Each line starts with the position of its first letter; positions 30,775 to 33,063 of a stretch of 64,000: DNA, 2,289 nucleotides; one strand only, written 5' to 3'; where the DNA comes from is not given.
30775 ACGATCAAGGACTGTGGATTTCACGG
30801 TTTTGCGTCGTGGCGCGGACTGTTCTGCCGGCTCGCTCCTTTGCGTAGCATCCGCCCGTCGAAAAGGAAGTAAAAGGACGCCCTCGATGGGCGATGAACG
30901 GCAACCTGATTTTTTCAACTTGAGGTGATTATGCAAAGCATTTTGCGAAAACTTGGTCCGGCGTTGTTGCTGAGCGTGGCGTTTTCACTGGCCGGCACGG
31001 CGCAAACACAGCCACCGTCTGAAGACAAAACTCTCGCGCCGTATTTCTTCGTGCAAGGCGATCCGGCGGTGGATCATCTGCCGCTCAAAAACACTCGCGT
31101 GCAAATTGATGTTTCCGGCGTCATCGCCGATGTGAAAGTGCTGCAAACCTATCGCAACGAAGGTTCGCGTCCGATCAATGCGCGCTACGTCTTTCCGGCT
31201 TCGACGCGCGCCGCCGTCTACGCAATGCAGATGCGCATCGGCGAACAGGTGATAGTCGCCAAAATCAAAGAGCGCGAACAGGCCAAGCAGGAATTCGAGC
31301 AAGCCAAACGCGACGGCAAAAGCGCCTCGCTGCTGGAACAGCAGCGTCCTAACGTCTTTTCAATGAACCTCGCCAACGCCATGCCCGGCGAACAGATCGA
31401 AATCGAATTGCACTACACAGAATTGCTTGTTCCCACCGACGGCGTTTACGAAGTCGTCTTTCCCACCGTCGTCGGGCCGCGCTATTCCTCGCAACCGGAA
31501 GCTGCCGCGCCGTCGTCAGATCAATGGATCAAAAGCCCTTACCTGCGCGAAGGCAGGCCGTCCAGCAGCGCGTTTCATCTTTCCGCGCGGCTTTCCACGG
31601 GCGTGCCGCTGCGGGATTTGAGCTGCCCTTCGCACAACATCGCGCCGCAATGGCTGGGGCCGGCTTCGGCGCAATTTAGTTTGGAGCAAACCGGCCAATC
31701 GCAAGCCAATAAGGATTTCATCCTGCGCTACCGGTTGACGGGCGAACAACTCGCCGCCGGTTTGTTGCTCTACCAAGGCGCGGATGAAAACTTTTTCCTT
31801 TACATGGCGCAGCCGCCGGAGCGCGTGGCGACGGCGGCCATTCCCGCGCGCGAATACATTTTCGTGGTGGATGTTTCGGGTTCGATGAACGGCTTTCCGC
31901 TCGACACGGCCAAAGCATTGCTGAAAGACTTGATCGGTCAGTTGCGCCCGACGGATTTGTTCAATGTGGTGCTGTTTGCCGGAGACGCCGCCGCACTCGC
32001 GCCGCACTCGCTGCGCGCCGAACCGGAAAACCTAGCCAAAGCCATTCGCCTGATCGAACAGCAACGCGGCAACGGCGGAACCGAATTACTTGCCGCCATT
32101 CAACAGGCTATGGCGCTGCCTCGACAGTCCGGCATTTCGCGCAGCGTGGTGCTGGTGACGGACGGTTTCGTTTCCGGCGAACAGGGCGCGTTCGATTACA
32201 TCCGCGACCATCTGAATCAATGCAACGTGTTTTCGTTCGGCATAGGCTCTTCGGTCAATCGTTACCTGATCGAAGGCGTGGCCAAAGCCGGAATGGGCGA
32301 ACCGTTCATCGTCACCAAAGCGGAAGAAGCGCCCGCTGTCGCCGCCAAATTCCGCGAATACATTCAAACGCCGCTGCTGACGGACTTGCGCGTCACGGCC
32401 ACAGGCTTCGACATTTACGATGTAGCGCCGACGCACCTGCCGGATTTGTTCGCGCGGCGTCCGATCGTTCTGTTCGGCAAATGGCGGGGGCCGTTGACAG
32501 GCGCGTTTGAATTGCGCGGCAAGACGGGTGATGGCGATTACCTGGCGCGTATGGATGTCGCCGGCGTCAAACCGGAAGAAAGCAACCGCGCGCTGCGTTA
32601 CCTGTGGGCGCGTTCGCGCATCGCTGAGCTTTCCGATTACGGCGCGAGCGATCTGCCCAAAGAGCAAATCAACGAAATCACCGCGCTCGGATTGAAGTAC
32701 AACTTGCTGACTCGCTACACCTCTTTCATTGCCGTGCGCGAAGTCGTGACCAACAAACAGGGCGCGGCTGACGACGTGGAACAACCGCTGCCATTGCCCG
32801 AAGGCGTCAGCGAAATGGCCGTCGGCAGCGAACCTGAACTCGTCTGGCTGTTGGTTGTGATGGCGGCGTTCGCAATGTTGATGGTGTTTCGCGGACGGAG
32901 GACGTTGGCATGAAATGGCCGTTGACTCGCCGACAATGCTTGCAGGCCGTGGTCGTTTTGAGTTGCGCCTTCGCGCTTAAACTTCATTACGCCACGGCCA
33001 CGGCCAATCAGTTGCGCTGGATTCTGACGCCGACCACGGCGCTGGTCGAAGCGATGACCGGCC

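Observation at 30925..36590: Dedicated substrate-exosortase operon: VIT-vWA protein, mini-exosortase, EpsI-like protein, flotillin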

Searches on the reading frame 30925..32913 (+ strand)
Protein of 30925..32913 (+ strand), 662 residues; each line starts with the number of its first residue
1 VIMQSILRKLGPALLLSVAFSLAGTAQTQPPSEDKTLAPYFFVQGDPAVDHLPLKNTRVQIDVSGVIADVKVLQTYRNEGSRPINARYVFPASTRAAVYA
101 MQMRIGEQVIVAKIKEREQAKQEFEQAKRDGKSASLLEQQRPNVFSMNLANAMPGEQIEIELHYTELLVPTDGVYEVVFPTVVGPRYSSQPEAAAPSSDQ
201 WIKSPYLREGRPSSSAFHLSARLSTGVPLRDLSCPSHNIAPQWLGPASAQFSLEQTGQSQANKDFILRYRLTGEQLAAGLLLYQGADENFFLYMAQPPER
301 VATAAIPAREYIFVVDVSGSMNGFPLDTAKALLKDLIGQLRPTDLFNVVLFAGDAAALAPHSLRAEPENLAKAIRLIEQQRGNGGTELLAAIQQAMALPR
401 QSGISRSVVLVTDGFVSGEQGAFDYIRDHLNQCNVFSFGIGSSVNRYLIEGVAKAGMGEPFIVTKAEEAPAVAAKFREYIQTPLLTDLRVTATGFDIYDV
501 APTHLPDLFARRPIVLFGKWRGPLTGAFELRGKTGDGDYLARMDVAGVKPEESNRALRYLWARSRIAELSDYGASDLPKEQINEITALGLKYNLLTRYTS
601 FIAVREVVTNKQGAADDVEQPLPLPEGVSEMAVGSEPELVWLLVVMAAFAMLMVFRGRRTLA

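Call 3: search_protein_families(library=ncbifam, proteins=[window:30925-32913:+], max_evalue=0.1)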
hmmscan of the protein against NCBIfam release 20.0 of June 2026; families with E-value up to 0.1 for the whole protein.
window:30925-32913:+ (662 aa): 7 families
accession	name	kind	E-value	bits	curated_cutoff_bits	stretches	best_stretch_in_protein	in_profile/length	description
TIGR03788.1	marine_srt_targ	equivalog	2.5e-125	419.3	551.65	1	57-632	3-596/629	marine proteobacterial sortase target protein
NF008230.0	PRK10997.1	equivalog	7.5e-06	25.4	500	1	302-416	317-427/487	ATPase RavA stimulator ViaA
NF009943.0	PRK13406.1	equivalog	0.00036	19.2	571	1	310-414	403-507/585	magnesium chelatase subunit D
TIGR02031.1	BchD-ChlD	equivalog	0.0017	17.1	499.55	1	311-414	426-530/608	magnesium chelatase ATPase subunit D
TIGR02442.1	Cob-chelat-sub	hypoth_equivalog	0.0018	16.8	779.45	1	311-414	475-581/641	putative cobaltochelatase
NF047506.1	VWA_BatB_Lepto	exception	0.019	14.1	350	1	310-420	87-202/324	VWA domain-containing protein BatB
TIGR03436.1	acidobact_VWFA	subfamily_domain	0.03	13.8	81.25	1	302-441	61-218/324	VWA domain-containing protein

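Call 4: search_protein_families(library=pfam, proteins=[window:30925-32913:+], max_evalue=0.1)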
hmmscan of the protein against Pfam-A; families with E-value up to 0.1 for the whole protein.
window:30925-32913:+ (662 aa): 6 families
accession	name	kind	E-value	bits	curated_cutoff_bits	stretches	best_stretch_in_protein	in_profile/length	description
PF08487.16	VIT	-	1.4e-34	119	26.5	1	54-164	1-111/111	Vault protein inter-alpha-trypsin domain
PF13768.12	VWA_3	-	9e-23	81.5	27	1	312-458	4-151/155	von Willebrand factor type A domain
PF13519.12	VWA_2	-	3.6e-15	56.9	27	1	312-414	2-106/107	von Willebrand factor type A domain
PF00092.34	VWA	-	5.6e-13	49.9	23.8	1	312-468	3-167/174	von Willebrand factor type A domain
PF13757.12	VIT_2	-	5.2e-09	36.3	23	1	51-118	11-78/78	Vault protein inter-alpha-trypsin domain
PF05762.20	VWA_CoxE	-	2.1e-06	27.8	26.4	1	309-416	57-161/222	VWA domain containing CoxE-like protein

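Call 36: search_protein_representatives(protein=window:30925-32910:+)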
Query: 662 residues. Proteins with E-value up to 0.001 (for the whole library): 23469; up to 1e-10: 14360; up to 1e-30: 5887. The best 150 are listed.
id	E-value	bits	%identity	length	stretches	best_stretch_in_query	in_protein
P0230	2.3e-231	785.9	57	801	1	13-637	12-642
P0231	9.6e-230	780.5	57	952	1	32-637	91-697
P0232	1.8e-215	733.4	54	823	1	31-635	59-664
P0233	3.1e-212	722.7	52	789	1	15-636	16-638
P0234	1.5e-208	710.5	51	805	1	14-636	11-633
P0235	5.6e-205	698.7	50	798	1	14-635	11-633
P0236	3.9e-204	695.9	51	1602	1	26-634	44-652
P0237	2.1e-203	693.5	52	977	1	20-636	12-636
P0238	2.9e-203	693.1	52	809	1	16-636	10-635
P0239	6.5e-200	682.0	51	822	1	31-634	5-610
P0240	8.6e-200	681.6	51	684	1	20-658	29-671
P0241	2.1e-199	680.3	52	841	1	24-634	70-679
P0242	3.9e-199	679.4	52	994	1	32-641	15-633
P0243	1.5e-198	677.5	51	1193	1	6-635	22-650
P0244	4.2e-198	676.0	52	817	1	46-635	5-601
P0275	1.6e-185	634.4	48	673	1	25-660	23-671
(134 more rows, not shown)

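Call 39: find_homologous_proteins(query=window:30925-32910:+, max_evalue=1e-10)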
Query window:30925-32910:+ (662 aa): 8000 proteins with E <= 1e-10 among 8000 candidates; the best 120 are listed.
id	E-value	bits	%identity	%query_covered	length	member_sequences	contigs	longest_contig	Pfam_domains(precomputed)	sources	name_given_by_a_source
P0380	0.0e+0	1466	100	100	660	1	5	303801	PF13768.13,PF13757.13,PF00092.35,PF13519.13,PF05762.21,PF08487.17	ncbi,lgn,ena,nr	ncbi:MAG TPA: VIT domain-containing protein [Blastocatellia bacterium]|nr:VIT domain-containing prot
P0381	0.0e+0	1389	95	100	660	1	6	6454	PF13768.13,PF13757.13,PF00092.35,PF13519.13,PF05762.21,PF08487.17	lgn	-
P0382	0.0e+0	1388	95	100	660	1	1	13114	PF13768.13,PF13757.13,PF00092.35,PF13519.13,PF05762.21,PF08487.17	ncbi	-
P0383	0.0e+0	1218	84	95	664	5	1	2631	PF13768.13,PF13757.13,PF00092.35,PF13519.13,PF05762.21,PF08487.17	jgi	jgi:Ca-activated chloride channel homolog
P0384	0.0e+0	1191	81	97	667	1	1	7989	PF13768.13,PF13757.13,PF00092.35,PF13519.13,PF05762.21,PF08487.17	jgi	jgi:Ca-activated chloride channel homolog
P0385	0.0e+0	1184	83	95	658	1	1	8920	PF13768.13,PF13757.13,PF00092.35,PF13519.13,PF05762.21,PF08487.17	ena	-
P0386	0.0e+0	1181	80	99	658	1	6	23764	PF13768.13,PF13757.13,PF00092.35,PF13519.13,PF05762.21,PF08487.17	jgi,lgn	jgi:Ca-activated chloride channel family protein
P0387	0.0e+0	1150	80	95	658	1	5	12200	PF13768.13,PF13757.13,PF00092.35,PF13519.13,PF05762.21,PF08487.17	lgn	-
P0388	0.0e+0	1145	77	100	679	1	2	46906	PF13768.13,PF13757.13,PF00092.35,PF13519.13,PF05762.21,PF08487.17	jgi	jgi:Ca-activated chloride channel homolog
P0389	0.0e+0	1126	74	100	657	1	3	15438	PF13768.13,PF13757.13,PF00092.35,PF13519.13,PF05762.21,PF08487.17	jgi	jgi:Ca-activated chloride channel family protein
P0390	0.0e+0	1125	75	99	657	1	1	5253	PF13768.13,PF13757.13,PF00092.35,PF13519.13,PF05762.21,PF08487.17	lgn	-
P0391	0.0e+0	1122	74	100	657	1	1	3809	PF13768.13,PF13757.13,PF00092.35,PF13519.13,PF05762.21,PF08487.17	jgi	jgi:Ca-activated chloride channel family protein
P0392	0.0e+0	1118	74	99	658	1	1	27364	PF13768.13,PF13757.13,PF00092.35,PF13519.13,PF05762.21,PF08487.17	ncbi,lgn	-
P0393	0.0e+0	1116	74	100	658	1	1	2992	PF13768.13,PF13757.13,PF00092.35,PF13519.13,PF05762.21,PF08487.17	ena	-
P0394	0.0e+0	1115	74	100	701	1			PF13768.13,PF13757.13,PF00092.35,PF13519.13,PF05762.21,PF08487.17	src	-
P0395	0.0e+0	1114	73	100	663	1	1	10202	PF13768.13,PF13757.13,PF00092.35,PF13519.13,PF08487.17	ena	-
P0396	0.0e+0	1114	75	98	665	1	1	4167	PF13768.13,PF13757.13,PF00092.35,PF13519.13,PF05762.21,PF08487.17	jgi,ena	-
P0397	0.0e+0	1112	75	96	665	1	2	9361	PF13768.13,PF13757.13,PF00092.35,PF13519.13,PF08487.17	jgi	jgi:Ca-activated chloride channel homolog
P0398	0.0e+0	1112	74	98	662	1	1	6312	PF13768.13,PF13757.13,PF00092.35,PF13519.13,PF05762.21,PF08487.17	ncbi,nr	ncbi:MAG TPA: VIT domain-containing protein [Blastocatellia bacterium]|nr:VIT domain-containing prot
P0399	0.0e+0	1111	75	97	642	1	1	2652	PF13768.13,PF13757.13,PF00092.35,PF13519.13,PF05762.21,PF08487.17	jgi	-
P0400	0.0e+0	1110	73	100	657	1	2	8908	PF13768.13,PF13757.13,PF00092.35,PF13519.13,PF05762.21,PF08487.17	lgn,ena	-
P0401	0.0e+0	1108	75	98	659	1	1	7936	PF13768.13,PF13757.13,PF00092.35,PF13519.13,PF05762.21,PF08487.17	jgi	jgi:Ca-activated chloride channel family protein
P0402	0.0e+0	1108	72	98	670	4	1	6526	PF13768.13,PF13757.13,PF00092.35,PF13519.13,PF05762.21,PF08487.17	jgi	jgi:Ca-activated chloride channel family protein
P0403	0.0e+0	1108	75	100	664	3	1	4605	PF13768.13,PF13757.13,PF00092.35,PF13519.13,PF08487.17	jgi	-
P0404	0.0e+0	1107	73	100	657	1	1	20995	PF13768.13,PF13757.13,PF00092.35,PF13519.13,PF05762.21,PF08487.17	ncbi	-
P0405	0.0e+0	1106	74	98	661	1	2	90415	PF13768.13,PF13757.13,PF00092.35,PF13519.13,PF08487.17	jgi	jgi:Ca-activated chloride channel family protein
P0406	0.0e+0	1105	74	100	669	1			PF13768.13,PF13757.13,PF00092.35,PF13519.13,PF05762.21,PF08487.17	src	-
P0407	0.0e+0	1103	73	99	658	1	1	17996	PF13768.13,PF13757.13,PF00092.35,PF13519.13,PF05762.21,PF08487.17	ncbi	-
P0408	0.0e+0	1103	73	100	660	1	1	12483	PF13768.13,PF13757.13,PF00092.35,PF13519.13,PF05762.21,PF08487.17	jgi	jgi:Ca-activated chloride channel family protein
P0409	0.0e+0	1102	72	99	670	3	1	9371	PF13768.13,PF13757.13,PF00092.35,PF13519.13,PF05762.21,PF08487.17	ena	-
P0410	0.0e+0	1100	73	99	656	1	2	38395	PF13768.13,PF13757.13,PF00092.35,PF13519.13,PF05762.21,PF08487.17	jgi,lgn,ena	-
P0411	0.0e+0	1099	73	100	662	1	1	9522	PF13768.13,PF13757.13,PF00092.35,PF13519.13,PF08487.17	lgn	-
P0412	0.0e+0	1099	72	100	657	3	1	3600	PF13768.13,PF13757.13,PF00092.35,PF13519.13,PF05762.21,PF08487.17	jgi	jgi:Ca-activated chloride channel homolog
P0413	0.0e+0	1097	72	99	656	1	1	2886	PF13768.13,PF13757.13,PF00092.35,PF13519.13,PF05762.21,PF08487.17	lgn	-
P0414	0.0e+0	1096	73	98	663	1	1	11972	PF13768.13,PF13757.13,PF00092.35,PF13519.13,PF05762.21,PF08487.17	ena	-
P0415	0.0e+0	1096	73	99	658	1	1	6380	PF13768.13,PF13757.13,PF00092.35,PF13519.13,PF05762.21,PF08487.17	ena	-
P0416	0.0e+0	1096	72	99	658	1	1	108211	PF13768.13,PF13757.13,PF00092.35,PF13519.13,PF05762.21,PF08487.17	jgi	jgi:Ca-activated chloride channel family protein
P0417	0.0e+0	1095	74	99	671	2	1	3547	PF13768.13,PF13757.13,PF00092.35,PF13519.13,PF08487.17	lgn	-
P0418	0.0e+0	1095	73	98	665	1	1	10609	PF13768.13,PF13757.13,PF00092.35,PF13519.13,PF05762.21,PF08487.17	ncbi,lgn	-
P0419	0.0e+0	1095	73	100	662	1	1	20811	PF13768.13,PF13757.13,PF00092.35,PF13519.13,PF05762.21,PF08487.17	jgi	jgi:Ca-activated chloride channel family protein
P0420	0.0e+0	1095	73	99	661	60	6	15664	PF13768.13,PF13757.13,PF00092.35,PF13519.13,PF05762.21,PF08487.17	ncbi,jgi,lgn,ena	-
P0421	0.0e+0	1094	73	98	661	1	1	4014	PF13768.13,PF13757.13,PF00092.35,PF13519.13,PF08487.17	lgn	-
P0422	0.0e+0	1093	73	99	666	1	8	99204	PF13768.13,PF13757.13,PF00092.35,PF13519.13,PF05762.21,PF08487.17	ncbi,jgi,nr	ncbi:MAG TPA: VIT and VWA domain-containing protein [Blastocatellia bacterium]|jgi:Ca-activated chlo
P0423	0.0e+0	1092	72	99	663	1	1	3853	PF13768.13,PF13757.13,PF00092.35,PF13519.13,PF08487.17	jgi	jgi:Ca-activated chloride channel homolog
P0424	0.0e+0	1091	72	98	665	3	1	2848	PF13768.13,PF13757.13,PF00092.35,PF13519.13,PF05762.21,PF08487.17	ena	-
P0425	0.0e+0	1090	75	97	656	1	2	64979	PF13768.13,PF13757.13,PF00092.35,PF13519.13,PF05762.21,PF08487.17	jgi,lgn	jgi:Ca-activated chloride channel family protein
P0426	0.0e+0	1090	72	99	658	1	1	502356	PF13768.13,PF13757.13,PF00092.35,PF13519.13,PF05762.21,PF08487.17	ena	-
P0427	0.0e+0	1089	72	100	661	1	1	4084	PF13768.13,PF13757.13,PF00092.35,PF13519.13,PF08487.17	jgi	-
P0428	0.0e+0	1089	73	99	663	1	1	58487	PF13768.13,PF13757.13,PF00092.35,PF13519.13,PF05762.21,PF08487.17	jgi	jgi:Ca-activated chloride channel family protein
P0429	0.0e+0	1089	73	98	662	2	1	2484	PF13768.13,PF13757.13,PF00092.35,PF13519.13,PF05762.21,PF08487.17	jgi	jgi:Ca-activated chloride channel family protein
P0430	0.0e+0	1089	71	100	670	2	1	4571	PF13768.13,PF13757.13,PF00092.35,PF13519.13,PF05762.21,PF08487.17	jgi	jgi:Ca-activated chloride channel family protein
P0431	0.0e+0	1089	71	100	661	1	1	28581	PF13768.13,PF13757.13,PF00092.35,PF13519.13,PF08487.17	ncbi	-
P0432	0.0e+0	1088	72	100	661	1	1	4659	PF13768.13,PF13757.13,PF00092.35,PF13519.13,PF08487.17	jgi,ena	-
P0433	0.0e+0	1088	73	100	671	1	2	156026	PF13768.13,PF13757.13,PF00092.35,PF13519.13,PF05762.21,PF08487.17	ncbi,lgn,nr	ncbi:MAG: VWA domain-containing protein [Acidobacteria bacterium]|nr:VWA domain-containing protein [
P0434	0.0e+0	1087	72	99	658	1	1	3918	PF13768.13,PF13757.13,PF00092.35,PF13519.13,PF05762.21,PF08487.17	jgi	jgi:Ca-activated chloride channel homolog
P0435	0.0e+0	1087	73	98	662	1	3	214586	PF13768.13,PF13757.13,PF00092.35,PF13519.13,PF08487.17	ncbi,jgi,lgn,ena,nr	ncbi:MAG TPA: VIT and VWA domain-containing protein [Blastocatellia bacterium]|nr:VIT and VWA domain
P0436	0.0e+0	1087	73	99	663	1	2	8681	PF13768.13,PF13757.13,PF00092.35,PF13519.13,PF08487.17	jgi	jgi:Ca-activated chloride channel family protein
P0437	0.0e+0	1085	72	99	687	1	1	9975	PF13768.13,PF13757.13,PF00092.35,PF13519.13,PF08487.17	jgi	jgi:Ca-activated chloride channel family protein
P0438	0.0e+0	1085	71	100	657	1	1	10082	PF13768.13,PF13757.13,PF00092.35,PF13519.13,PF08487.17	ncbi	-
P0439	0.0e+0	1085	72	99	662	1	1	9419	PF13768.13,PF13757.13,PF00092.35,PF13519.13,PF05762.21,PF08487.17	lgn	-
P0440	0.0e+0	1085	72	99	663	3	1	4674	PF13768.13,PF13757.13,PF00092.35,PF13519.13,PF05762.21,PF08487.17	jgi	jgi:Ca-activated chloride channel family protein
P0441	0.0e+0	1085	70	100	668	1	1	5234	PF13768.13,PF13757.13,PF00092.35,PF13519.13,PF08487.17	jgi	jgi:Ca-activated chloride channel family protein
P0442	0.0e+0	1085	72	100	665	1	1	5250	PF13768.13,PF13757.13,PF00092.35,PF13519.13,PF08487.17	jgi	-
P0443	0.0e+0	1084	72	98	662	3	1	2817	PF13768.13,PF13757.13,PF00092.35,PF13519.13,PF05762.21,PF08487.17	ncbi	ncbi:MAG TPA: VIT domain-containing protein [Blastocatellia bacterium]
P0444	0.0e+0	1084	73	99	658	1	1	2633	PF13768.13,PF13757.13,PF00092.35,PF13519.13,PF08487.17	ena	-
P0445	0.0e+0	1084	72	99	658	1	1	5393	PF13768.13,PF13757.13,PF00092.35,PF13519.13,PF05762.21,PF08487.17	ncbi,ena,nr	ncbi:MAG TPA: VIT domain-containing protein [Blastocatellia bacterium]|nr:VIT domain-containing prot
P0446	0.0e+0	1083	73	99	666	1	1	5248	PF13768.13,PF13757.13,PF00092.35,PF13519.13,PF05762.21,PF08487.17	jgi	jgi:Ca-activated chloride channel homolog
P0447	0.0e+0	1083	71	100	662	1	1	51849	PF13768.13,PF13757.13,PF00092.35,PF13519.13,PF08487.17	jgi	jgi:Ca-activated chloride channel homolog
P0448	0.0e+0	1083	72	98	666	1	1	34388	PF13768.13,PF13757.13,PF00092.35,PF13519.13,PF05762.21,PF08487.17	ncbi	-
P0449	0.0e+0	1083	72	99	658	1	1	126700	PF13768.13,PF13757.13,PF00092.35,PF13519.13,PF05762.21,PF08487.17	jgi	jgi:Ca-activated chloride channel homolog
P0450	0.0e+0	1082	74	95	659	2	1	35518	PF13768.13,PF13757.13,PF00092.35,PF13519.13,PF05762.21,PF08487.17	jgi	jgi:Ca-activated chloride channel family protein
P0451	0.0e+0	1081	72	100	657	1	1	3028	PF13768.13,PF13757.13,PF00092.35,PF13519.13,PF05762.21,PF08487.17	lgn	-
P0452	0.0e+0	1081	72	99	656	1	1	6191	PF13768.13,PF13757.13,PF00092.35,PF13519.13,PF05762.21,PF08487.17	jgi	jgi:Ca-activated chloride channel family protein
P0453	0.0e+0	1080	72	98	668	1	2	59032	PF13768.13,PF13757.13,PF00092.35,PF13519.13,PF08487.17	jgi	jgi:Ca-activated chloride channel family protein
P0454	0.0e+0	1080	74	97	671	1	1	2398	PF13768.13,PF13757.13,PF00092.35,PF13519.13,PF08487.17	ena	-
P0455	0.0e+0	1079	72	99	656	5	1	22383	PF13768.13,PF13757.13,PF00092.35,PF13519.13,PF05762.21,PF08487.17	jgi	jgi:Ca-activated chloride channel family protein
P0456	0.0e+0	1079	73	99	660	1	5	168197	PF13768.13,PF13757.13,PF00092.35,PF13519.13,PF08487.17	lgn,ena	-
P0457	0.0e+0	1079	72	98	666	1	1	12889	PF13768.13,PF13757.13,PF00092.35,PF13519.13,PF05762.21,PF08487.17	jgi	jgi:Ca-activated chloride channel family protein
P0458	0.0e+0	1079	71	99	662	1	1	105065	PF13768.13,PF13757.13,PF00092.35,PF13519.13,PF08487.17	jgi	jgi:Ca-activated chloride channel homolog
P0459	0.0e+0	1079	71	99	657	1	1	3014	PF13768.13,PF13757.13,PF00092.35,PF13519.13,PF08487.17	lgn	-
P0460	0.0e+0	1079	71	100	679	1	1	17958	PF13768.13,PF13757.13,PF00092.35,PF13519.13,PF08487.17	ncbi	-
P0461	0.0e+0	1078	73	97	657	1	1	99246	PF13768.13,PF13757.13,PF00092.35,PF13519.13,PF05762.21,PF08487.17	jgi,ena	-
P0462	0.0e+0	1078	73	97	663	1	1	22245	PF13768.13,PF13757.13,PF00092.35,PF13519.13,PF08487.17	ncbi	-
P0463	0.0e+0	1077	71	100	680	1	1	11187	PF13768.13,PF13757.13,PF00092.35,PF13519.13,PF08487.17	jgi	-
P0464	0.0e+0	1077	71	100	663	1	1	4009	PF13768.13,PF13757.13,PF00092.35,PF13519.13,PF05762.21,PF08487.17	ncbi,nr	ncbi:MAG TPA: VIT and VWA domain-containing protein [Blastocatellia bacterium]|nr:VIT and VWA domain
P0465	0.0e+0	1077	71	100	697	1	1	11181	PF13768.13,PF13757.13,PF00092.35,PF13519.13,PF08487.17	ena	-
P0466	0.0e+0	1076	73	95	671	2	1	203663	PF13768.13,PF13757.13,PF00092.35,PF13519.13,PF08487.17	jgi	jgi:Ca-activated chloride channel homolog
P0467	0.0e+0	1076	70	100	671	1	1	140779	PF13768.13,PF13757.13,PF00092.35,PF13519.13,PF08487.17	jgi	jgi:Ca-activated chloride channel family protein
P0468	0.0e+0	1075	71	99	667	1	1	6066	PF13768.13,PF13757.13,PF00092.35,PF13519.13,PF08487.17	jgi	jgi:Ca-activated chloride channel homolog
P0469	0.0e+0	1075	71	99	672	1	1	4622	PF13768.13,PF13757.13,PF00092.35,PF13519.13,PF05762.21,PF08487.17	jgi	jgi:Ca-activated chloride channel family protein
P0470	0.0e+0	1075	74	95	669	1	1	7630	PF13768.13,PF13757.13,PF00092.35,PF13519.13,PF05762.21,PF08487.17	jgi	jgi:Ca-activated chloride channel homolog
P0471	0.0e+0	1075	70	99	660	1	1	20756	PF13768.13,PF13757.13,PF00092.35,PF13519.13,PF05762.21,PF08487.17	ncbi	ncbi:MAG: VIT and vWA domain-containing protein [Blastocatellia bacterium]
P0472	0.0e+0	1075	72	98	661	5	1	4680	PF13768.13,PF13757.13,PF00092.35,PF13519.13,PF08487.17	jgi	-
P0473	0.0e+0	1075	70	100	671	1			PF13768.13,PF13757.13,PF00092.35,PF13519.13,PF05762.21,PF08487.17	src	-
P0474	0.0e+0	1075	71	99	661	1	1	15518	PF13768.13,PF13757.13,PF00092.35,PF13519.13,PF08487.17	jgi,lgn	jgi:Ca-activated chloride channel family protein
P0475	0.0e+0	1074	71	100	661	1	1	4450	PF13768.13,PF13757.13,PF00092.35,PF13519.13,PF05762.21,PF08487.17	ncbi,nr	ncbi:MAG: VWA domain-containing protein [Chloracidobacterium sp.]|nr:VWA domain-containing protein [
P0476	0.0e+0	1074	71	100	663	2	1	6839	PF13768.13,PF13757.13,PF00092.35,PF13519.13,PF08487.17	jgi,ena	-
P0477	0.0e+0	1074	71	99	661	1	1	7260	PF13768.13,PF13757.13,PF00092.35,PF13519.13,PF08487.17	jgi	jgi:Ca-activated chloride channel family protein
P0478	0.0e+0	1074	71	100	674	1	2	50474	PF13768.13,PF13757.13,PF00092.35,PF13519.13,PF08487.17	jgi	jgi:Ca-activated chloride channel family protein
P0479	0.0e+0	1074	71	100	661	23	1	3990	PF13768.13,PF13757.13,PF00092.35,PF13519.13,PF08487.17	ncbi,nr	ncbi:MAG TPA: VIT domain-containing protein [Blastocatellia bacterium]|nr:VIT domain-containing prot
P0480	0.0e+0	1074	72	97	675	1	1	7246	PF13768.13,PF13757.13,PF00092.35,PF13519.13,PF08487.17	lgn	-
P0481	0.0e+0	1073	70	99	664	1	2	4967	PF13768.13,PF13757.13,PF00092.35,PF13519.13,PF08487.17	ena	-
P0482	0.0e+0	1073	70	100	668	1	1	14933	PF13768.13,PF13757.13,PF00092.35,PF13519.13,PF08487.17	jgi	jgi:Ca-activated chloride channel homolog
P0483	0.0e+0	1073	72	99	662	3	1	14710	PF13768.13,PF13757.13,PF00092.35,PF13519.13,PF05762.21,PF08487.17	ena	-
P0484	0.0e+0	1073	71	99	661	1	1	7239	PF13768.13,PF13757.13,PF00092.35,PF13519.13,PF08487.17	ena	-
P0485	0.0e+0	1073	73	98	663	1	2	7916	PF13768.13,PF13757.13,PF00092.35,PF13519.13,PF05762.21,PF08487.17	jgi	jgi:Ca-activated chloride channel family protein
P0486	0.0e+0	1073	71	100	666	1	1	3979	PF13768.13,PF13757.13,PF00092.35,PF13519.13,PF08487.17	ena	-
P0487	0.0e+0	1073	76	93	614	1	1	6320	PF13768.13,PF13757.13,PF00092.35,PF13519.13,PF08487.17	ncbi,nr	ncbi:MAG: VWA domain-containing protein [Acidobacteria bacterium]|nr:VWA domain-containing protein [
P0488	0.0e+0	1072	71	99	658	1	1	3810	PF13768.13,PF13757.13,PF00092.35,PF13519.13,PF05762.21,PF08487.17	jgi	jgi:Ca-activated chloride channel family protein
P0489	0.0e+0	1072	72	98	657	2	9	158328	PF13768.13,PF13757.13,PF00092.35,PF13519.13,PF05762.21,PF08487.17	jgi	jgi:Ca-activated chloride channel homolog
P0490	0.0e+0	1072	71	100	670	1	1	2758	PF13768.13,PF13757.13,PF00092.35,PF13519.13,PF05762.21,PF08487.17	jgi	jgi:Ca-activated chloride channel homolog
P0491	0.0e+0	1072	72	98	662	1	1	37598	PF13768.13,PF13757.13,PF00092.35,PF13519.13,PF05762.21,PF08487.17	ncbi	-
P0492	0.0e+0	1072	72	99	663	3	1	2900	PF13768.13,PF13757.13,PF00092.35,PF13519.13,PF05762.21,PF08487.17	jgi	jgi:Ca-activated chloride channel homolog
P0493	0.0e+0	1071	71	99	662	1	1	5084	PF13768.13,PF13757.13,PF00092.35,PF13519.13,PF05762.21,PF08487.17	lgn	-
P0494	0.0e+0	1071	71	99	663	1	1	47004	PF13768.13,PF13757.13,PF00092.35,PF13519.13,PF08487.17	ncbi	ncbi:MAG: Ca-activated chloride channel [Blastocatellia bacterium]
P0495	0.0e+0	1071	71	98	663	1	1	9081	PF13768.13,PF13757.13,PF00092.35,PF13519.13,PF05762.21,PF08487.17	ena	-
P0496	0.0e+0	1071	72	98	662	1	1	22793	PF13768.13,PF13757.13,PF00092.35,PF13519.13,PF08487.17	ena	-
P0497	0.0e+0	1071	73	95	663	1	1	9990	PF13768.13,PF13757.13,PF00092.35,PF13519.13,PF08487.17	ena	-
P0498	0.0e+0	1071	72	98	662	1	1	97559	PF13768.13,PF13757.13,PF00092.35,PF13519.13,PF08487.17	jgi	jgi:Ca-activated chloride channel homolog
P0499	0.0e+0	1071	71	100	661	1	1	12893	PF13768.13,PF13757.13,PF00092.35,PF13519.13,PF08487.17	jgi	jgi:Ca-activated chloride channel homolog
